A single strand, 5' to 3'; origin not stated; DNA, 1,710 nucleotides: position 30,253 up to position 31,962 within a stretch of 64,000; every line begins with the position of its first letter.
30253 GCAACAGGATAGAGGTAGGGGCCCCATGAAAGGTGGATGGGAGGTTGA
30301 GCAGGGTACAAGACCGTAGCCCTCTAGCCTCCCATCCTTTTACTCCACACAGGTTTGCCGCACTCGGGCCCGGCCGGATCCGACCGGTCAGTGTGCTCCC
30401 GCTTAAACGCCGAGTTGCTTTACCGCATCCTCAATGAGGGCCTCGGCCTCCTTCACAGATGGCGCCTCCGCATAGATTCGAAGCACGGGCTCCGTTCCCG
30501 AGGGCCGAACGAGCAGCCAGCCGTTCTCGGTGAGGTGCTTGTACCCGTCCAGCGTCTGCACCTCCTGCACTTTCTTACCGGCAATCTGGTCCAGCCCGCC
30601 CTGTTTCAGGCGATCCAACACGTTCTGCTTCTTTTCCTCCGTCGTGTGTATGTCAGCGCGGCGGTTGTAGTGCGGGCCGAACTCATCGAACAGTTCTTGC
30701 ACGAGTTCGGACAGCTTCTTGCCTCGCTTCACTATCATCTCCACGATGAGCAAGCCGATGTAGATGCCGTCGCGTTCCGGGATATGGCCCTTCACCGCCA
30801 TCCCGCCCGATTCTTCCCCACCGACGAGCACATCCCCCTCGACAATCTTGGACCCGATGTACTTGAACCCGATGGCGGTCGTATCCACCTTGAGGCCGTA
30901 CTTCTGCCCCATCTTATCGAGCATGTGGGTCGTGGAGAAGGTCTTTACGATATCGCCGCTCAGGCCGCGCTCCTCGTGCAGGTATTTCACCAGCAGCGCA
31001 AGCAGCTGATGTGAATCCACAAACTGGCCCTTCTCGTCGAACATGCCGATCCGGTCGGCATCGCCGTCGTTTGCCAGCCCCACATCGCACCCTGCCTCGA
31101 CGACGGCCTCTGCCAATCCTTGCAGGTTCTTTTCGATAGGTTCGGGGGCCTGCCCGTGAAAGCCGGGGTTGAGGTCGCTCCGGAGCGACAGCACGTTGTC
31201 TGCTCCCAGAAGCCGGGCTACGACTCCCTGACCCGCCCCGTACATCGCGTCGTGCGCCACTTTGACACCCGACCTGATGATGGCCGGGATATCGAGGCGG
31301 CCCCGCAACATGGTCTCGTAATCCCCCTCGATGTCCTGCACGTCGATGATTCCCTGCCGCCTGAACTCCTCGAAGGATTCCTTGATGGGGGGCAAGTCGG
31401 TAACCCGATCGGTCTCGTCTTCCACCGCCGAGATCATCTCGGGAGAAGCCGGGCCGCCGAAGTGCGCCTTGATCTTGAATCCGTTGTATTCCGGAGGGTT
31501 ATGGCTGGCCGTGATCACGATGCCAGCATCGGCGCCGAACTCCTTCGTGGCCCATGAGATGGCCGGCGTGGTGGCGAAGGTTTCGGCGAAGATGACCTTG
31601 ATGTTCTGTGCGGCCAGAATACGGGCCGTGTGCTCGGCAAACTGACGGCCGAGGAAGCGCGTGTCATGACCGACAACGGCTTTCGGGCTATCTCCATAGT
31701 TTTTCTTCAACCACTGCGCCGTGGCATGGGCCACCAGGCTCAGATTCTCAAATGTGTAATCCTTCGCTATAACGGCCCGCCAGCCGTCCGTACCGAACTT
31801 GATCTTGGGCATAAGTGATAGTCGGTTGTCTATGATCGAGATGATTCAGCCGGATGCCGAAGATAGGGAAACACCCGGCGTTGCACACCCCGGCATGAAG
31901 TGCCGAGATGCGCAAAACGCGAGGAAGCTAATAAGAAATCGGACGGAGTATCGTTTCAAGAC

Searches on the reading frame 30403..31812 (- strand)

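Call 76: search_protein_families(library=pfam, proteins=[window:30403-31812:-], max_evalue=0.00001)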
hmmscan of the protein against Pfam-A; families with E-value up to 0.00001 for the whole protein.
window:30403-31812:- (469 aa): 4 families
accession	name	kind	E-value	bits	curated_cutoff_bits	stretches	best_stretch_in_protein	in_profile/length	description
PF02878.22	PGM_PMM_I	-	1.7e-40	138.3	22.5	1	4-137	2-134/138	Phosphoglucomutase/phosphomannomutase, alpha/beta/alpha domain I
PF02880.22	PGM_PMM_III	-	4.2e-29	101.4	20.7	1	266-378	1-115/115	Phosphoglucomutase/phosphomannomutase, alpha/beta/alpha domain III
PF02879.22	PGM_PMM_II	-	1.2e-18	67.9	29.3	1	168-262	6-103/103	Phosphoglucomutase/phosphomannomutase, alpha/beta/alpha domain II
PF00408.26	PGM_PMM_IV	-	3.8e-15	56.1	23.1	1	413-465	18-67/68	Phosphoglucomutase/phosphomannomutase, C-terminal domain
